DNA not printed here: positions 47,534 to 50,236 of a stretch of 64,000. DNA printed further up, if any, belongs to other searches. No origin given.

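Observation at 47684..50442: Membrane-anchored ClpC/ClpB-like double-AAA+ ATPase, translationally coupled to a small membrane protein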

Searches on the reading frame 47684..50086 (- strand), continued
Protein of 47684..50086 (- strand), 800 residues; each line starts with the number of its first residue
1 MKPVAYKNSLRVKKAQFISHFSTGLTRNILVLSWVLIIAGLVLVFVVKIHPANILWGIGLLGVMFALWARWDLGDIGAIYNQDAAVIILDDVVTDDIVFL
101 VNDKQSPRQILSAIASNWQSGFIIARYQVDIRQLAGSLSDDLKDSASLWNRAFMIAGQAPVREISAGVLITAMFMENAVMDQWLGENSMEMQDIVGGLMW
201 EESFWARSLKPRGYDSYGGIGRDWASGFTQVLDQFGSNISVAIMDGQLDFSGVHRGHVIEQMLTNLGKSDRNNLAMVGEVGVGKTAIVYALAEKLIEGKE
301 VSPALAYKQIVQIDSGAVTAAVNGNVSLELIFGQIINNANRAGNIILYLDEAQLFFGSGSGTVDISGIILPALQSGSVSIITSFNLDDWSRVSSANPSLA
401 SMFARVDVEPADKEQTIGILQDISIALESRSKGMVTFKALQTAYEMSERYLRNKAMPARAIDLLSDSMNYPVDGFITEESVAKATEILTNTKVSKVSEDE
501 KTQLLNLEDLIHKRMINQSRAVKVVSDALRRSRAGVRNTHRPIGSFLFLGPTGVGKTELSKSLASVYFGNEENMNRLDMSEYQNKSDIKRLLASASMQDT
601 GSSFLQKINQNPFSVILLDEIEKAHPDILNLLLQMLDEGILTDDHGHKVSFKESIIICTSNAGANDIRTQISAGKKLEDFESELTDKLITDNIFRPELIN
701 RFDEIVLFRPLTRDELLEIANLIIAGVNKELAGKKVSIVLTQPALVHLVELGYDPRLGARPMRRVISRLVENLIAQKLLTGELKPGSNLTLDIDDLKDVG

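Call 14: find_encoding_contigs(protein=P0026, flank=4000, max_places=1)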
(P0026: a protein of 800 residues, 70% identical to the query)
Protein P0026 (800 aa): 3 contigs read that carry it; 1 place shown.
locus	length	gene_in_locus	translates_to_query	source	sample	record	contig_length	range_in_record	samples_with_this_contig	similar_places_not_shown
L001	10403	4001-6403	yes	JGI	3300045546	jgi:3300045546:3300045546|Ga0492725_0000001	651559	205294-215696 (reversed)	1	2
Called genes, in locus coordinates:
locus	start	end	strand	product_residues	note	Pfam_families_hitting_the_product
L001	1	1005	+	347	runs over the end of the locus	PF01594:AI-2E_transport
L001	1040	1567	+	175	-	PF13483:Lactamase_B_3 (weak)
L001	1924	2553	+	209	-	PF02163:Peptidase_M50 (weak)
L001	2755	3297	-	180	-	PF20803:PaaX_M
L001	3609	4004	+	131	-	-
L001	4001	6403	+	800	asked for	PF00005:ABC_tran (faint), PF12775:AAA_7 (faint), PF13173:AAA_14 (faint), PF17871:AAA_lid_9, PF00004:AAA (weak), PF07724:AAA_2, PF07728:AAA_5, PF10431:ClpB_D2-small, +2 more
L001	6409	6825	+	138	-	PF11969:DcpS_C, PF01230:HIT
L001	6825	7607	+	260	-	PF02673:BacA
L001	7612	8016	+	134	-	PF00075:RNase_H, PF13456:RVT_3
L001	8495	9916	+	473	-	PF02397:Bac_transf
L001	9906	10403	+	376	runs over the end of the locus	PF20706:GT4-conflict, PF00534:Glycos_transf_1, PF13692:Glyco_trans_1_4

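Call 15: find_encoding_contigs(protein=P0059, flank=4000, max_places=1)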
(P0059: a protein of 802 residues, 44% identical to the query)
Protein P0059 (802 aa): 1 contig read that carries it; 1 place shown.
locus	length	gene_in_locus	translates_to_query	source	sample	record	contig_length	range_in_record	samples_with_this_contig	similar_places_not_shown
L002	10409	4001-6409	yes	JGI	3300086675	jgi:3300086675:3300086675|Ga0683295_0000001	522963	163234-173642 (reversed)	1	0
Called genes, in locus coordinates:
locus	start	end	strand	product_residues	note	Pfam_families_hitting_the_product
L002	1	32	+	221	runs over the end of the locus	PF00027:cNMP_binding, PF13545:HTH_Crp_2, PF00325:Crp (weak)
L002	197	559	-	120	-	PF00072:Response_reg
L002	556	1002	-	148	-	PF00072:Response_reg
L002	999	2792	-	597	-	PF13581:HATPase_c_2 (faint), PF03924:CHASE, PF00512:HisKA, PF02518:HATPase_c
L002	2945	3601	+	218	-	PF02698:DUF218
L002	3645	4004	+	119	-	-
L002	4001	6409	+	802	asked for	PF13191:AAA_16 (faint), PF20030:bpMoxR (faint), PF00004:AAA (weak), PF17871:AAA_lid_9 (weak), PF00004:AAA, PF07724:AAA_2, PF07728:AAA_5, PF10431:ClpB_D2-small, +5 more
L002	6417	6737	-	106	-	-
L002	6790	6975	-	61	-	PF20106:DUF6496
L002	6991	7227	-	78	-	-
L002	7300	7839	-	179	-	PF01965:DJ-1_PfpI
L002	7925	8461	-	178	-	-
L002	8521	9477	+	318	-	PF00535:Glycos_transf_2, PF13641:Glyco_tranf_2_3 (weak)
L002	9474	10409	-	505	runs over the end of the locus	PF09913:DUF2142 (weak)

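Call 16: find_encoding_contigs(protein=P0120, flank=4000, max_places=1)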
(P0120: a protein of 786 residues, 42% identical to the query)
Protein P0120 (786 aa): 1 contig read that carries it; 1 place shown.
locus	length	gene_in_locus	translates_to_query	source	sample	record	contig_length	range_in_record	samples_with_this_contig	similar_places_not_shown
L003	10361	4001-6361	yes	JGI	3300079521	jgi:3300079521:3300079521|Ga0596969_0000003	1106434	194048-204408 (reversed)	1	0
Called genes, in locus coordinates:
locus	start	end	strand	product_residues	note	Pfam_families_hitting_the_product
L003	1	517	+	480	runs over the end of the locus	PF01566:Nramp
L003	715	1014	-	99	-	-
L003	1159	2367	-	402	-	PF12704:MacB_PCD, PF02687:FtsX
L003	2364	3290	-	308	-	PF00005:ABC_tran, PF02463:SMC_N (faint), PF13304:AAA_21 (weak)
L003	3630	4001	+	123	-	-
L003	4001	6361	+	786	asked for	PF00004:AAA (weak), PF00005:ABC_tran (faint), PF00158:Sigma54_activat (faint), PF01695:IstB_IS21 (faint), PF00004:AAA, PF07724:AAA_2, PF07728:AAA_5, PF10431:ClpB_D2-small, +5 more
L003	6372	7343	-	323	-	PF02224:Cytidylate_kin (weak)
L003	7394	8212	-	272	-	-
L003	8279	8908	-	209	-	-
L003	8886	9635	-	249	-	-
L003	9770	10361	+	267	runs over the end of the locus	PF03372:Exo_endo_phos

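Call 17: find_encoding_contigs(protein=P0062, flank=3000, max_places=1)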
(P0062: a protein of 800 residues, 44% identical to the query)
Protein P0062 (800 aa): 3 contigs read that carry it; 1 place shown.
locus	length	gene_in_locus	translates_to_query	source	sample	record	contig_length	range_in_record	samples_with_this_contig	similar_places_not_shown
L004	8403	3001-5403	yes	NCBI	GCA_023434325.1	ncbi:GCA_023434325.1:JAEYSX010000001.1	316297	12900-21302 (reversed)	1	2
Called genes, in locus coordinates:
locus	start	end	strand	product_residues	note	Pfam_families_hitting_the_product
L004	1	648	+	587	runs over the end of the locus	PF00722:Glyco_hydro_16, PF26113:GH16_XgeA (weak), PF17957:Big_7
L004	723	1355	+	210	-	PF13489:Methyltransf_23, PF13847:Methyltransf_31 (weak), PF08241:Methyltransf_11, PF08242:Methyltransf_12, PF13649:Methyltransf_25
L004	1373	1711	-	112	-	PF13376:OmdA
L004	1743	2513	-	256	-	-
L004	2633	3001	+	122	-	-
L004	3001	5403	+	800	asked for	PF13191:AAA_16 (faint), PF25199:nSTAND_NTPase5 (faint), PF00004:AAA (weak), PF17871:AAA_lid_9, PF00004:AAA, PF07724:AAA_2, PF07728:AAA_5, PF10431:ClpB_D2-small, +4 more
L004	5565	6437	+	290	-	-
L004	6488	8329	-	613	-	PF01743:PolyA_pol, PF12627:PolyA_pol_RNAbd, PF01966:HD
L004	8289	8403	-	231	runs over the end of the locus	-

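Call 18: find_encoding_contigs(protein=P0058, flank=3000, max_places=1)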
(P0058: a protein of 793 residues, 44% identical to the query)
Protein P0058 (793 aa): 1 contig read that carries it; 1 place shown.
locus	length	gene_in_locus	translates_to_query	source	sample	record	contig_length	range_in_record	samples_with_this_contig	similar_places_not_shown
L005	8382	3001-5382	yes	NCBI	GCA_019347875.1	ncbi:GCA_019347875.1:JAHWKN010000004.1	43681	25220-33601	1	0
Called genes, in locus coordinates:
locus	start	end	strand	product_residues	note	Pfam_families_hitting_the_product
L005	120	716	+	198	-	PF13023:HD_3, PF12917:YfbR-like (weak), PF01966:HD (weak)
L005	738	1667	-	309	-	PF01544:CorA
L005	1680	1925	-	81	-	-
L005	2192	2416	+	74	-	-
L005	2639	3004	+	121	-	-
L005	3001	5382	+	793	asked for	PF01695:IstB_IS21 (faint), PF12775:AAA_7 (faint), PF00004:AAA, PF00004:AAA, PF07724:AAA_2, PF07728:AAA_5, PF13401:AAA_22 (weak), PF10431:ClpB_D2-small, +6 more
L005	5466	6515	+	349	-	PF00391:PEP-utilizers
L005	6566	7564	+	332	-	PF02646:RmuC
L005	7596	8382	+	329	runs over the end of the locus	PF00579:tRNA-synt_1b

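Call 19: find_encoding_contigs(protein=P0095, flank=3000, max_places=1)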
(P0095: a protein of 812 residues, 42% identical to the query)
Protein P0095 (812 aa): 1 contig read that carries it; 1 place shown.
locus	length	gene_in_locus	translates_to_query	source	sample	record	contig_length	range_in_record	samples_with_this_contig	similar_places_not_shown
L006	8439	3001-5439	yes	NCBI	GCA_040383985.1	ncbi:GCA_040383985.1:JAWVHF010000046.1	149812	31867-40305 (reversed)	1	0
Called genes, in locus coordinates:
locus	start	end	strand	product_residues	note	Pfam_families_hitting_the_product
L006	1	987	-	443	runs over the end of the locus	PF00208:ELFV_dehydrog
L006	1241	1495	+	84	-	-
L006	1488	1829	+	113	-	PF02452:PemK_toxin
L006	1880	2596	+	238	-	-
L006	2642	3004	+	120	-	-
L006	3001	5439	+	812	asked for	PF13191:AAA_16 (faint), PF00004:AAA (weak), PF13173:AAA_14 (faint), PF13401:AAA_22 (faint), PF00004:AAA, PF07724:AAA_2, PF07728:AAA_5, PF10431:ClpB_D2-small, +1 more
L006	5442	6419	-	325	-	PF00459:Inositol_P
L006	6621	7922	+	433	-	PF01943:Polysacc_synt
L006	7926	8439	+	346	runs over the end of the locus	PF00535:Glycos_transf_2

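Call 20: find_encoding_contigs(protein=P0044, flank=3000, max_places=1)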
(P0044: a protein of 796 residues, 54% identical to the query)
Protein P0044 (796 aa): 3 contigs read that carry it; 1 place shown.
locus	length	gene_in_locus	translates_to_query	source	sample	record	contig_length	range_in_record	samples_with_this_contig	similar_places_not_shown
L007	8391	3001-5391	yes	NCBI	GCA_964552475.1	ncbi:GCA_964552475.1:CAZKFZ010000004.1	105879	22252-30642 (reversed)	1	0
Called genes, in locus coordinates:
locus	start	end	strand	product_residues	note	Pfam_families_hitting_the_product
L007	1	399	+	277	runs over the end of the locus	PF00800:PDT, PF01842:ACT (weak)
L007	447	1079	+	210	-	PF02163:Peptidase_M50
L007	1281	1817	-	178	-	PF20803:PaaX_M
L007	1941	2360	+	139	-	-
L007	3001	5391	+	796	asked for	PF13173:AAA_14 (faint), PF13191:AAA_16 (faint), PF13401:AAA_22 (faint), PF17871:AAA_lid_9, PF00004:AAA, PF07724:AAA_2, PF07728:AAA_5, PF10431:ClpB_D2-small, +1 more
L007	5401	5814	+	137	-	PF11969:DcpS_C, PF01230:HIT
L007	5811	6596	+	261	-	PF02673:BacA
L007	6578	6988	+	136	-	PF00075:RNase_H, PF13456:RVT_3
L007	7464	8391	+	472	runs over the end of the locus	PF02397:Bac_transf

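Call 75: search_protein_families(library=padloc, proteins=[window:47687-50086:-], max_evalue=0.01)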
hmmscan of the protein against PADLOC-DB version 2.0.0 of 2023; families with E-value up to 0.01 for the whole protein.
window:47687-50086:- (800 aa): 10 families
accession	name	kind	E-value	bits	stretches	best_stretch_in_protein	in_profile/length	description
PDLC03838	DolB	-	1.1e-34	118.3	2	488-663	114-279/375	-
PDLC04606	PDC-M37B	-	4.2e-29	99.9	1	460-673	88-305/390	-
PDLC04605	PDC-M37B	-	2e-21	74.6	1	485-672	246-434/518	-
PDLC00915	TRIP13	-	1.3e-08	32.6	1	275-352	67-142/302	TRIP13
PDLC04232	IetA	-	0.00028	18.4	0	260-295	105-140/330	-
PDLC04140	mad8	-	0.00038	18.1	0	547-597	31-76/314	mads_8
PDLC00914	TRIP13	-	0.0012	16.3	0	260-352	60-152/302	TRIP13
PDLC02630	DrmD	-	0.0023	15.5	0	271-356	101-186/260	DrmD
PDLC01994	RtcR_PspF1--CARF_AAA_HTH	-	0.0067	13.5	0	516-671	154-309/468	-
PDLC02196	IetA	-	0.0068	13.9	0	541-565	120-144/374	-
